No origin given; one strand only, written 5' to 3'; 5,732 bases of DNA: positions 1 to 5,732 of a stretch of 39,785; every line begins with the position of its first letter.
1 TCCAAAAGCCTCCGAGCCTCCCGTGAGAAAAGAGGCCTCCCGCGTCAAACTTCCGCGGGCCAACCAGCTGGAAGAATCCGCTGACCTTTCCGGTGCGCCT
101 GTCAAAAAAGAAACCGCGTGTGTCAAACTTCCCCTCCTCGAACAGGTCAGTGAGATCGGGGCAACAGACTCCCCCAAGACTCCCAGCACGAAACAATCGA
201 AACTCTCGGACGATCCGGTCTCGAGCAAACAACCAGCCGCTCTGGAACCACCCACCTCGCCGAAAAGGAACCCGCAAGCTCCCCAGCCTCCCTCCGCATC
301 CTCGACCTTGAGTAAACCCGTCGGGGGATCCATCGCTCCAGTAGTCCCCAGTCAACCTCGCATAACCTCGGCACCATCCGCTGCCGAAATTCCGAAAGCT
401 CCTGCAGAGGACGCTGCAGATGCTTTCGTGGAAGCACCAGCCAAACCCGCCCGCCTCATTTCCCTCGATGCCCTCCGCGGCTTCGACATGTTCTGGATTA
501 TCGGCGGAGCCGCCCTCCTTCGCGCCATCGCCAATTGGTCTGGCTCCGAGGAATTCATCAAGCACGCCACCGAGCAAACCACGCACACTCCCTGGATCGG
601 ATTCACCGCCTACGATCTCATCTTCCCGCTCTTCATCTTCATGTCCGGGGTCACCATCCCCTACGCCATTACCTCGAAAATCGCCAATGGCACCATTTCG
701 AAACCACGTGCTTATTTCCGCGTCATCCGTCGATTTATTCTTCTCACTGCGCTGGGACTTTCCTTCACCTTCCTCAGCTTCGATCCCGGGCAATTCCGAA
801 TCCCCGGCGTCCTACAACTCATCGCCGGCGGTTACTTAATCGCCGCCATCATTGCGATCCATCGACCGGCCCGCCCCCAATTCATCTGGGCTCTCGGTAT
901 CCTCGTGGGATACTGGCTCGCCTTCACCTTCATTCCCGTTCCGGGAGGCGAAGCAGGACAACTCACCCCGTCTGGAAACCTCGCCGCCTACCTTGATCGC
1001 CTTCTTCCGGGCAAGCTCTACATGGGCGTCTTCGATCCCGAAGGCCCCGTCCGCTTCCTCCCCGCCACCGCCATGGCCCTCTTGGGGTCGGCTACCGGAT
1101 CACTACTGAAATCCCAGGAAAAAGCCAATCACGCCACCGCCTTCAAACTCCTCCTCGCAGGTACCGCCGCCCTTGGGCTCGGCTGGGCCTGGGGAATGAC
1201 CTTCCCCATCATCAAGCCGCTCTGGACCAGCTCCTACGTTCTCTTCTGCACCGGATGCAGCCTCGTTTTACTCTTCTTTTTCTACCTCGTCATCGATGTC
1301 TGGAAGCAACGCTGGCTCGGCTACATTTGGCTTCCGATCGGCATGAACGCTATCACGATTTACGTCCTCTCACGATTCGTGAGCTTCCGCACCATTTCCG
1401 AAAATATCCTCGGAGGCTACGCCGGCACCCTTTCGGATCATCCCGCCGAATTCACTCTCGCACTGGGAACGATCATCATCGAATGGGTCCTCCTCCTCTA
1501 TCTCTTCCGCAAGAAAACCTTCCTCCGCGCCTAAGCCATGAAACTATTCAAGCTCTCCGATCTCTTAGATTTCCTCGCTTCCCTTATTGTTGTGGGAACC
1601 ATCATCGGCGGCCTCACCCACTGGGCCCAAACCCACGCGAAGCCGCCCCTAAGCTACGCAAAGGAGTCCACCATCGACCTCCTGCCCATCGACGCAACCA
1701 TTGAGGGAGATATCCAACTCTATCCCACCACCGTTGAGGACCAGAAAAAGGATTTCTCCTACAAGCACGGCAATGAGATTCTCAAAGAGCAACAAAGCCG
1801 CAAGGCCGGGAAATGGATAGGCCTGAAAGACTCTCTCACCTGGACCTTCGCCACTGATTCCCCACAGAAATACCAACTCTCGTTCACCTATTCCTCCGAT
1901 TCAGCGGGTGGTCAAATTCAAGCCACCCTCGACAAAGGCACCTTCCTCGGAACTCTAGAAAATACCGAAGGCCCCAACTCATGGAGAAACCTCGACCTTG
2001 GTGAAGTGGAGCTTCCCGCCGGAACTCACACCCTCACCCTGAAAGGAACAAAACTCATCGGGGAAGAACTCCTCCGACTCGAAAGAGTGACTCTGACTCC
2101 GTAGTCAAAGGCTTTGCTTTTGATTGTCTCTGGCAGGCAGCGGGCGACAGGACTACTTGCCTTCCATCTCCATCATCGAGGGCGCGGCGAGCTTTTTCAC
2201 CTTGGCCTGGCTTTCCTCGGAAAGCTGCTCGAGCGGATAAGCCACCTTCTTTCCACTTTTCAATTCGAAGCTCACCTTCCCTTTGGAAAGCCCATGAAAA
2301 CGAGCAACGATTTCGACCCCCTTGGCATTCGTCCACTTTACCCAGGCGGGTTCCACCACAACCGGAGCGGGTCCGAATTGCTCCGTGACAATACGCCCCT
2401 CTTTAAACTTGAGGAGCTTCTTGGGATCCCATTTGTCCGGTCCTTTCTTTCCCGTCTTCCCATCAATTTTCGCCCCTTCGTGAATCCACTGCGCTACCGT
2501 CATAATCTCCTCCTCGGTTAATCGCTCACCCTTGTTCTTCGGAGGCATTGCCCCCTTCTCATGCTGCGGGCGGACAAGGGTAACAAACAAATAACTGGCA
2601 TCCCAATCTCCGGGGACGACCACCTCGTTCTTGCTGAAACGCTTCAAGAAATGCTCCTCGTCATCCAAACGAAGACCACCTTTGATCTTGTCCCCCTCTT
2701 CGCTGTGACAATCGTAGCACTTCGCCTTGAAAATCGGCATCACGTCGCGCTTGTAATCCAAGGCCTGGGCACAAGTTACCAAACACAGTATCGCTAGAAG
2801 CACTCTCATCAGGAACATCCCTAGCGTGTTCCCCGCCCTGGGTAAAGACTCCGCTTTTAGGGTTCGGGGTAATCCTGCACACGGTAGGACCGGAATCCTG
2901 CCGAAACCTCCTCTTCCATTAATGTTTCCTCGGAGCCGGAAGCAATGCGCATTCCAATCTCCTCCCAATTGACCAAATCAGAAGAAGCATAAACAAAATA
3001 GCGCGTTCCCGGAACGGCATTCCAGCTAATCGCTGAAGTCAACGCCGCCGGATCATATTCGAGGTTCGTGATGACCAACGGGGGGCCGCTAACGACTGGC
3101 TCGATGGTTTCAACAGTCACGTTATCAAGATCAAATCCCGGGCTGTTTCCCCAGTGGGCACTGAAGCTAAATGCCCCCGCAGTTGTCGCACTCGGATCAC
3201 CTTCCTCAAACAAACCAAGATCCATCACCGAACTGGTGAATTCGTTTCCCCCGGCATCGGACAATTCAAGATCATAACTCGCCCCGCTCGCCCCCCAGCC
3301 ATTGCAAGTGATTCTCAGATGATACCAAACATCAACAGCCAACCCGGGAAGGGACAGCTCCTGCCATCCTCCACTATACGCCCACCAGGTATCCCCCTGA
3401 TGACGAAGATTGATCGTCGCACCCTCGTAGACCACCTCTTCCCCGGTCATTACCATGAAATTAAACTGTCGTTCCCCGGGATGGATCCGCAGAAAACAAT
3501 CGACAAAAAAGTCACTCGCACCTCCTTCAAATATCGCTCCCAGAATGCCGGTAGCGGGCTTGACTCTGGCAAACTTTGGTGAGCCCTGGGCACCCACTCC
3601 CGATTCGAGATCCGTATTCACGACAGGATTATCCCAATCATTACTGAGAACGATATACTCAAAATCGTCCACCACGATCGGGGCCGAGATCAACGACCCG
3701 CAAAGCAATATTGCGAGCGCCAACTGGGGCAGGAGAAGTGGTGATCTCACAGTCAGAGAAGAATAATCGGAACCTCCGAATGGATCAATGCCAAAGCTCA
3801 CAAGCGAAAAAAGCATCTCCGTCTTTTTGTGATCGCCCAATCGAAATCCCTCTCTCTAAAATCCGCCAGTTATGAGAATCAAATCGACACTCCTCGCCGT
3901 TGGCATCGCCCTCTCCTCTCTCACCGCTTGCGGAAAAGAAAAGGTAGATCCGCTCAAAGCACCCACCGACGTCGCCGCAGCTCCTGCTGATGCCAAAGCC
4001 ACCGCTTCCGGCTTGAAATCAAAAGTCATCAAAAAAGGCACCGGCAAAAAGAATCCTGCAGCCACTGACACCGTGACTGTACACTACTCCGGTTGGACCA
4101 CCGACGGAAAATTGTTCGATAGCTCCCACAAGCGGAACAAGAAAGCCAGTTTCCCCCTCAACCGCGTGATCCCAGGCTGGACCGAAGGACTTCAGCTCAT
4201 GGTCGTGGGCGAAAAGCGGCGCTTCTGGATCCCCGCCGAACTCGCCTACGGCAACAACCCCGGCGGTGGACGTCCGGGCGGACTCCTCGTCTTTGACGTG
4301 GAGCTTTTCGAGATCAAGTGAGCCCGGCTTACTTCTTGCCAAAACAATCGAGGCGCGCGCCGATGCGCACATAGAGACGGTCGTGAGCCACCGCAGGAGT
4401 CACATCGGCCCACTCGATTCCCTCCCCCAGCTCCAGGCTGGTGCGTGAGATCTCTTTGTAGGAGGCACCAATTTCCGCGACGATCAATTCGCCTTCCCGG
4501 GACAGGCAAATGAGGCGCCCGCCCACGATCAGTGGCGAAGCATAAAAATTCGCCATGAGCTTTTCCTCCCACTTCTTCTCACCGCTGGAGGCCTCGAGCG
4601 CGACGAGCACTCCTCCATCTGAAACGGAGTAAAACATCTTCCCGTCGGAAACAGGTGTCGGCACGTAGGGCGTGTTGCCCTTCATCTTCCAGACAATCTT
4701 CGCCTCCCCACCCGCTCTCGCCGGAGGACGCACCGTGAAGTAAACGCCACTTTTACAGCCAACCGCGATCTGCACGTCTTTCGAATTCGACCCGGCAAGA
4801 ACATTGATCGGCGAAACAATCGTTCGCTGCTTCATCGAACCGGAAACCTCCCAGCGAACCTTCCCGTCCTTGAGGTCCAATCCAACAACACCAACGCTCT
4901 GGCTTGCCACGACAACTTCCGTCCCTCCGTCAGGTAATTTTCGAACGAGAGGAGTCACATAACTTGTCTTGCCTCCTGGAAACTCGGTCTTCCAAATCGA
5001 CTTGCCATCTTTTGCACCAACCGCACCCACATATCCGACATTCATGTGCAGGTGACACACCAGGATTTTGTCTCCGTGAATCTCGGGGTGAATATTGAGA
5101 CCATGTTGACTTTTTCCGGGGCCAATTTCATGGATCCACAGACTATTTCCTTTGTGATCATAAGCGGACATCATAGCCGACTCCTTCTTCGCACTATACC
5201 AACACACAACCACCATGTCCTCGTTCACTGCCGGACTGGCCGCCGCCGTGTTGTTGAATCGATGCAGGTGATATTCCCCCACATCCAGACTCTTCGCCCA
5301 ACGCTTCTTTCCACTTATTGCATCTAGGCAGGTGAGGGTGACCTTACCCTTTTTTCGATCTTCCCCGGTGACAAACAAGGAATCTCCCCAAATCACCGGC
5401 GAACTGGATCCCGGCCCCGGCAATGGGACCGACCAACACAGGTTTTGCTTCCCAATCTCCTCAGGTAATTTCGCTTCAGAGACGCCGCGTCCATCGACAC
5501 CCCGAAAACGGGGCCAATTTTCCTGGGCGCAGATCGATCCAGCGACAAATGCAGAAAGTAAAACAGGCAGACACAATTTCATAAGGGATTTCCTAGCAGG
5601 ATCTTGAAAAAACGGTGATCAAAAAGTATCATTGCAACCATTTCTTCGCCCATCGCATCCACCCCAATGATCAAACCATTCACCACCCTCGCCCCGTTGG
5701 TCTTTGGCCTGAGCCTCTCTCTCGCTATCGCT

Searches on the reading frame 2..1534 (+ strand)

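Call 47: search_protein_families(library=pfam, proteins=[window:2-1534:+], max_evalue=0.0001)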
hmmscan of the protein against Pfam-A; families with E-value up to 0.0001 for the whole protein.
window:2-1534:+ (510 aa): 1 family
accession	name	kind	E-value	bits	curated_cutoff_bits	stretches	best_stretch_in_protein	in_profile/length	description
PF16401.11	DUF5009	-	6.8e-08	32.7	25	1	153-253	3-101/260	Domain of unknown function (DUF5009)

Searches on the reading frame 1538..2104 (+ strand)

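Call 47: search_protein_families(library=pfam, proteins=[window:1538-2104:+], max_evalue=0.0001)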
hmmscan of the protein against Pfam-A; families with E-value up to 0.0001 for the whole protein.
window:1538-2104:+ (188 aa): 1 family
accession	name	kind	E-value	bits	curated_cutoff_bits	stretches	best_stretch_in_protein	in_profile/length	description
PF03422.21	CBM_6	-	7.1e-08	33.2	28.9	1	87-185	21-122/125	Carbohydrate binding module (family 6)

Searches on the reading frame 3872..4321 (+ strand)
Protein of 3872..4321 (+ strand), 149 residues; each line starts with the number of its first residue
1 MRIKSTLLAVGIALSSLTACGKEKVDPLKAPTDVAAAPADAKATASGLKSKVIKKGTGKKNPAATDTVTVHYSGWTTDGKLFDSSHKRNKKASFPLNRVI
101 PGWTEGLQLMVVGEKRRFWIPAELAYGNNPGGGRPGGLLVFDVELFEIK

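Call 47: search_protein_families(library=pfam, proteins=[window:3872-4321:+], max_evalue=0.0001)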
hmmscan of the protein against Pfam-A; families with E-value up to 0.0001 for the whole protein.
window:3872-4321:+ (149 aa): 1 family
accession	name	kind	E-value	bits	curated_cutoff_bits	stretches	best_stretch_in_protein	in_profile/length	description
PF00254.34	FKBP_C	-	4.2e-26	91.6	21.1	1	59-145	2-93/94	FKBP-type peptidyl-prolyl cis-trans isomerase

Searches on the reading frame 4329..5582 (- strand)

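Call 47: search_protein_families(library=pfam, proteins=[window:4329-5582:-], max_evalue=0.0001)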
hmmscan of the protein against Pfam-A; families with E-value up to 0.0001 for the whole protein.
window:4329-5582:- (417 aa): 2 families
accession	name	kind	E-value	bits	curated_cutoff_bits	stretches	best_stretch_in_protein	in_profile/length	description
PF13360.13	PQQ_2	-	1.2e-26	94.2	27.6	3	49-204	16-149/233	Outer membrane protein assembly factor BamB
PF13570.13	Beta-prop_ACSF4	-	6.6e-13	49.2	133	1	82-367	72-325/329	Beta-alanine-activating enzyme, beta-propeller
